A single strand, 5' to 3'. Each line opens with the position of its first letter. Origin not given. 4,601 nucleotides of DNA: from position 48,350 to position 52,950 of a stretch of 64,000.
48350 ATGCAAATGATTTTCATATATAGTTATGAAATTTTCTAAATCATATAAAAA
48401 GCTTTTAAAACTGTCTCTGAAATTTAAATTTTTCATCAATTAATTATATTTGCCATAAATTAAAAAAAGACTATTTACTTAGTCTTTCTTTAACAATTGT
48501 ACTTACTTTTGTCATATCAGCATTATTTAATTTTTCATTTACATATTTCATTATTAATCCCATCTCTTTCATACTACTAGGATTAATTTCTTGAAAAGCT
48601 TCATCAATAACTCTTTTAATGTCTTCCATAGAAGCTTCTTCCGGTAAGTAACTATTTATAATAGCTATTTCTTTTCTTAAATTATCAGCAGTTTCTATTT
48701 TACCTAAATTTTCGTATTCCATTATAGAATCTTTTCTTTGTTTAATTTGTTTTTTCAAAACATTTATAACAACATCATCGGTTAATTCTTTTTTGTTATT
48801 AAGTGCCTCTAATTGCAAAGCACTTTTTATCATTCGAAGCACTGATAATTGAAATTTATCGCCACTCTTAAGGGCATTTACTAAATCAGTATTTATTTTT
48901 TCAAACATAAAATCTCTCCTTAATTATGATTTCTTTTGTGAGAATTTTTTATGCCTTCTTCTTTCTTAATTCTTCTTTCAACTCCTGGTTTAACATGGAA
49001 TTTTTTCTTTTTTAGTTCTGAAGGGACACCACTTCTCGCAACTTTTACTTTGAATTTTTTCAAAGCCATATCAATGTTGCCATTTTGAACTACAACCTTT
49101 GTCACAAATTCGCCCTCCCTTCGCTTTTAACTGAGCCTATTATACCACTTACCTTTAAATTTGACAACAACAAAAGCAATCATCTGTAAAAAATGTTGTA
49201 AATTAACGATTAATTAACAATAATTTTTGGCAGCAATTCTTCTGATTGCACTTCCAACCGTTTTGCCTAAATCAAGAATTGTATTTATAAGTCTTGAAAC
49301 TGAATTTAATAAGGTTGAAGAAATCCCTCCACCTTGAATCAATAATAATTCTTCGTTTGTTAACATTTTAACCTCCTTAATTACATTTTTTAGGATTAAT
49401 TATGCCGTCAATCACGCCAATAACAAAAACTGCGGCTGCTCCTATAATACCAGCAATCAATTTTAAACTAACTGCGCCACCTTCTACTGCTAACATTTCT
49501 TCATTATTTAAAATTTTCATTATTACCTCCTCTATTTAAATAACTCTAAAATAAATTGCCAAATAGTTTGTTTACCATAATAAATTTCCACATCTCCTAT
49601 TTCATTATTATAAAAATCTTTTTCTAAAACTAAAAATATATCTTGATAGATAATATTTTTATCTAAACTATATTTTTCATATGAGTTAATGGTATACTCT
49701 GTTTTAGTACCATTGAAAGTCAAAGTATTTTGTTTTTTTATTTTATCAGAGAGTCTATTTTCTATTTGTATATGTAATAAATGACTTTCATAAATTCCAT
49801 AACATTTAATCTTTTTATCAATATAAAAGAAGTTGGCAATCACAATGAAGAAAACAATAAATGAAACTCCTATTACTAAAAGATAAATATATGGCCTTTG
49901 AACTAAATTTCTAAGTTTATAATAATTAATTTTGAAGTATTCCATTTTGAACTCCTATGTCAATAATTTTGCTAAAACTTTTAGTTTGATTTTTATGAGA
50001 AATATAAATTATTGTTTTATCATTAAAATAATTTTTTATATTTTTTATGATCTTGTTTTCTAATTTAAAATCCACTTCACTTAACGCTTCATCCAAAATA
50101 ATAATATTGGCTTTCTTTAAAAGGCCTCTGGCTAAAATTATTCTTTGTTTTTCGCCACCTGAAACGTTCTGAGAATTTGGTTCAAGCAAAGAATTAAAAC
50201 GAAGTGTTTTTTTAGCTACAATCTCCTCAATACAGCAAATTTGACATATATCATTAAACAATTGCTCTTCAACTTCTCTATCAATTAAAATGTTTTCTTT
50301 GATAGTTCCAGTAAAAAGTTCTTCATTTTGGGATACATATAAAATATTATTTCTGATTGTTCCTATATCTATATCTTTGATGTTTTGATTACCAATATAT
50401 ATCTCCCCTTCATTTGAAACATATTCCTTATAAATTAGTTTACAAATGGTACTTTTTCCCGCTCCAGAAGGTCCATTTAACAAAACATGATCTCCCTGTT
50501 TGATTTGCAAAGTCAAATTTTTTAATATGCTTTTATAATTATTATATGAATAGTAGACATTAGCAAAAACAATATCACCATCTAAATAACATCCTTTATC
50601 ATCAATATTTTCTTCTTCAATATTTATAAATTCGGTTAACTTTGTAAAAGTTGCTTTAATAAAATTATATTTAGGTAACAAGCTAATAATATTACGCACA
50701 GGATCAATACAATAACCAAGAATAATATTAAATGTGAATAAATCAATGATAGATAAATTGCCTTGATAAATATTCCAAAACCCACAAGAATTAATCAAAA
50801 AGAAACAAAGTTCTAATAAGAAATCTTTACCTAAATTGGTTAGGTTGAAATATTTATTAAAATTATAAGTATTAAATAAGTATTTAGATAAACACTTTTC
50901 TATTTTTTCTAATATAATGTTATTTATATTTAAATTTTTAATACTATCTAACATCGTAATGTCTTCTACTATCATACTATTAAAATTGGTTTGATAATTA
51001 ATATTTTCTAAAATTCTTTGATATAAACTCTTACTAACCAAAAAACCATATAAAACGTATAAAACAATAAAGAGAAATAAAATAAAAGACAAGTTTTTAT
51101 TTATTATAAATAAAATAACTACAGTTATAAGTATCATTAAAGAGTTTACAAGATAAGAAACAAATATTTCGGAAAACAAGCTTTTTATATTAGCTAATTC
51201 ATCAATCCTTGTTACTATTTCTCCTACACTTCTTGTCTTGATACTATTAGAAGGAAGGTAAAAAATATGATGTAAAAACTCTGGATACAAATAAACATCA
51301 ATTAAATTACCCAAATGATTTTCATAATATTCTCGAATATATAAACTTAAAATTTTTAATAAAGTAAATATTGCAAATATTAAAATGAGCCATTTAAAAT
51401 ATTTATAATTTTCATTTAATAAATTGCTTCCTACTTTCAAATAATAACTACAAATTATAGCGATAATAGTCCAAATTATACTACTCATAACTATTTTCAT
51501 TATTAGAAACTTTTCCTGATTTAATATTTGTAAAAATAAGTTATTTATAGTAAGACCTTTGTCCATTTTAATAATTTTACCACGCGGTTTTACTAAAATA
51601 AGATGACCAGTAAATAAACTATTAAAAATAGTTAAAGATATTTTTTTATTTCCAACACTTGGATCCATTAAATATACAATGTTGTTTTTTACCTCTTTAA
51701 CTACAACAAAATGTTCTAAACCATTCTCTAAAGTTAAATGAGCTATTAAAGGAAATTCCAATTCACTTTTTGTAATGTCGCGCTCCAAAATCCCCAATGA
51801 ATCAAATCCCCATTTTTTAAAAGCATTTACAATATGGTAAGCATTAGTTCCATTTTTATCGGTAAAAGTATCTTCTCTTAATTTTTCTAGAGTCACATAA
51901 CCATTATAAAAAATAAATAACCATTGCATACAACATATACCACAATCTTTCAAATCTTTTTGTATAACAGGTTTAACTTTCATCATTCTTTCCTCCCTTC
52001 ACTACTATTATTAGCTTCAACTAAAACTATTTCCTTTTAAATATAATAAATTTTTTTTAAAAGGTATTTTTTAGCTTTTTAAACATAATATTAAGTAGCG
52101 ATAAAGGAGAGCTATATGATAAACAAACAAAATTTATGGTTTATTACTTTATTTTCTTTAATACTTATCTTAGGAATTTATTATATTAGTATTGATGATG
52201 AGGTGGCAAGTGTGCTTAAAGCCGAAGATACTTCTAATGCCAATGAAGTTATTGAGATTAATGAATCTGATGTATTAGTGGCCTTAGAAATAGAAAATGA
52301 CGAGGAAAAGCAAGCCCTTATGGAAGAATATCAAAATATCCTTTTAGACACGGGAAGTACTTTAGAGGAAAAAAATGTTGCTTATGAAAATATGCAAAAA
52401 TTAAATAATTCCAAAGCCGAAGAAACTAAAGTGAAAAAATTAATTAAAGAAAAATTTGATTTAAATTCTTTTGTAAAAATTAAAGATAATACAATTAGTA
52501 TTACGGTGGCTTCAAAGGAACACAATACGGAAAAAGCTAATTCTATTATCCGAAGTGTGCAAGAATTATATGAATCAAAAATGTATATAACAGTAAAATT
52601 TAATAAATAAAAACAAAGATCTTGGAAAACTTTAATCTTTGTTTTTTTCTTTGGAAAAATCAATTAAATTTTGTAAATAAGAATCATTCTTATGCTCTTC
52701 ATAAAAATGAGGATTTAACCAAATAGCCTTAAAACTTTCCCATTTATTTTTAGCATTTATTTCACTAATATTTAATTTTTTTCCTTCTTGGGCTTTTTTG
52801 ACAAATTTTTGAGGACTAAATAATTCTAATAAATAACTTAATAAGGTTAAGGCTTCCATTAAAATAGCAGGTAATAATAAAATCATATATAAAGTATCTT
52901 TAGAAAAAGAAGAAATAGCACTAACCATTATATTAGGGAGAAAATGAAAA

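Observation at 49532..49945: Bacteriocin locus lacks a recognisable immunity gene and a full-length HlyD-type accessory protein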

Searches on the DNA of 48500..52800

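Call 65: search_rna_families(source=window, start=48500, end=52800, threshold=evalue, max_evalue=1)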
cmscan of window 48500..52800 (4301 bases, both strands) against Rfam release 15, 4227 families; matches with E-value up to 1: 1.
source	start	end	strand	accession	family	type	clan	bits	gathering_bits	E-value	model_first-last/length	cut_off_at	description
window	48968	49048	+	RF01880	Xist_exon1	Gene; lncRNA;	-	15.9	50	0.51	1-85/85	no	X-chromosome inactivation gene exon 1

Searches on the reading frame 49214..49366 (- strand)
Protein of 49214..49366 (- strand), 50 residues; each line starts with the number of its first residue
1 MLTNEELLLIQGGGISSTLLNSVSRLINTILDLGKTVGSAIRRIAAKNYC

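Call 3: search_protein_families(library=pfam, proteins=[window:49214-49366:-], max_evalue=1)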
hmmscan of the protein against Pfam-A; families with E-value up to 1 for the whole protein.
window:49214-49366:- (50 aa): 0 families

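Call 4: search_protein_families(library=ncbifam, proteins=[window:49214-49366:-], max_evalue=1)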
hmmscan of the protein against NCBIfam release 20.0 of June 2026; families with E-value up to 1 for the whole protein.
window:49214-49366:- (50 aa): 2 families
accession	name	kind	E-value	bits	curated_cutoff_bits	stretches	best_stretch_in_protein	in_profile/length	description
NF038034.1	lactGbeta_entB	subfamily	0.024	14.8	37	1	2-18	1-17/38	lactococcin G-beta/enterocin 1071B family bacteriocin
NF038035.1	lactGalph_entA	subfamily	0.041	14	37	1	2-15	1-15/35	lactococcin G-alpha/enterocin 1071A family bacteriocin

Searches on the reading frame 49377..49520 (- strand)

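Call 3: search_protein_families(library=pfam, proteins=[window:49377-49520:-], max_evalue=1)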
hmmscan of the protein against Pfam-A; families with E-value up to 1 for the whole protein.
window:49377-49520:- (47 aa): 2 families
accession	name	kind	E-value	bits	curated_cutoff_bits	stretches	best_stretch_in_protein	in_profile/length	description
PF10439.15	Bacteriocin_IIc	-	0.00018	21.9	27.1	1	1-37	4-41/59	Bacteriocin class II with double-glycine leader peptide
PF17508.7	MccV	-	0.086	13.8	27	1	1-41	1-43/104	Microcin V bacteriocin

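Call 4: search_protein_families(library=ncbifam, proteins=[window:49377-49520:-], max_evalue=1)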
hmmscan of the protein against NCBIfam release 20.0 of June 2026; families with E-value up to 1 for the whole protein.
window:49377-49520:- (47 aa): 2 families
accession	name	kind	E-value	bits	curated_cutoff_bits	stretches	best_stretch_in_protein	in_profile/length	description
NF038034.1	lactGbeta_entB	subfamily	0.0001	22.4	37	1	4-41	1-37/38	lactococcin G-beta/enterocin 1071B family bacteriocin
TIGR03949.1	bact_IIb_cerein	subfamily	0.0012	18.6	21.5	1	2-31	2-35/45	class IIb bacteriocin, lactobin A/cerein 7B family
